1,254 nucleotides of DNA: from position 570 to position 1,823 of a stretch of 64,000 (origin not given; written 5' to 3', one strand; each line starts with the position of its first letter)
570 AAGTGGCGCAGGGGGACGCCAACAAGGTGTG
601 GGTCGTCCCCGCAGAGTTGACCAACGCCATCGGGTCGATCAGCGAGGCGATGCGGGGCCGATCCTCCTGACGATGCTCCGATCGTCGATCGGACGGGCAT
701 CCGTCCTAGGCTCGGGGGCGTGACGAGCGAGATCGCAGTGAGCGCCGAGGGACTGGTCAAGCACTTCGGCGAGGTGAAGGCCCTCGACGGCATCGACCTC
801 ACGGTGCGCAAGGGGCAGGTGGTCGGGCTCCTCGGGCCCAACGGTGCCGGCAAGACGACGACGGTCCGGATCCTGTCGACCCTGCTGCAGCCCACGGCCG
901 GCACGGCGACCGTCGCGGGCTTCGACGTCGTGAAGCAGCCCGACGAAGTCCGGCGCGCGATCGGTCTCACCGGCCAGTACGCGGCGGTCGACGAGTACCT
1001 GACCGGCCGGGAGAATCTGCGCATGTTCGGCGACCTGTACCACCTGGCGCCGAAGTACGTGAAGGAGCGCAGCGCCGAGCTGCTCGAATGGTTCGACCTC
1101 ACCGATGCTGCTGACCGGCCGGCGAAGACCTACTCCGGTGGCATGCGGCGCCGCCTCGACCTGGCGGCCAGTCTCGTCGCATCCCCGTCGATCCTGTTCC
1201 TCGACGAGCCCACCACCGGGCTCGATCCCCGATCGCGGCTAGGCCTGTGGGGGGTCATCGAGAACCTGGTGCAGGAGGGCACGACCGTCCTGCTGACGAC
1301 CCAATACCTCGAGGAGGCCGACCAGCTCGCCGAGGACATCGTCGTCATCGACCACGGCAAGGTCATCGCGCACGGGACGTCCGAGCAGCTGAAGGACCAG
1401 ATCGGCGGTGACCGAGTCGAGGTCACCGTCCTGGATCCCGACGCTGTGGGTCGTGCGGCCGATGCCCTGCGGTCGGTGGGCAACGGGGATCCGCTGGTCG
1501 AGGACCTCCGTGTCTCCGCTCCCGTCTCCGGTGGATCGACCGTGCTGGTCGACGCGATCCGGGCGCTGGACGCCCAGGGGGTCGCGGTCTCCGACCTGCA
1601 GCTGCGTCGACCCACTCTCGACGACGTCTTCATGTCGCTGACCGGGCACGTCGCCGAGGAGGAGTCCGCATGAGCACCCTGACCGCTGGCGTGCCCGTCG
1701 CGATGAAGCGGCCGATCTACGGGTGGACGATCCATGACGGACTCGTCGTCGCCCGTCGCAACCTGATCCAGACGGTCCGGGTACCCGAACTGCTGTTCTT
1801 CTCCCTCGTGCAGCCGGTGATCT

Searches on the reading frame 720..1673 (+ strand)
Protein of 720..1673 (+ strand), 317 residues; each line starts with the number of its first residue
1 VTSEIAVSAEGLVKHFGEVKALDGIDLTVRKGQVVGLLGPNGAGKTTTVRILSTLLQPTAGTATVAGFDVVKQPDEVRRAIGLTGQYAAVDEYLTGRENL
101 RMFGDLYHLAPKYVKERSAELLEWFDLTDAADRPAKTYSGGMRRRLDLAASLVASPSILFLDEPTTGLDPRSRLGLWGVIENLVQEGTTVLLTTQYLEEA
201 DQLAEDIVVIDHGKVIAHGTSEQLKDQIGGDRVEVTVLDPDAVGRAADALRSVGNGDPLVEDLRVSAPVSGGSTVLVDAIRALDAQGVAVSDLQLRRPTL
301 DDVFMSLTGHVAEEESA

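Call 16: search_protein_families(library=pfam, proteins=[window:720-1673:+], max_evalue=0.001)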
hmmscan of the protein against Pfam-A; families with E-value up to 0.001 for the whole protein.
window:720-1673:+ (317 aa): 4 families
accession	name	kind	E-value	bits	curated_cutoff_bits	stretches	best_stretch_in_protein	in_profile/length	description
PF00005.33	ABC_tran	-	1.1e-31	110.7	25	1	22-166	1-137/137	ABC transporter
PF13304.12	AAA_21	-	2.4e-15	57.8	27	1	68-195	152-298/304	AAA domain, putative AbiEii toxin, Type IV TA system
PF13732.12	DrrA1-3_C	-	5.5e-07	30.6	27.4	1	219-307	1-80/81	ATP-binding protein DrrA1-3-like, C-terminal domain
PF00004.35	AAA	-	0.00076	20.4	21.2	0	37-163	3-65/131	ATPase family associated with various cellular activities (AAA)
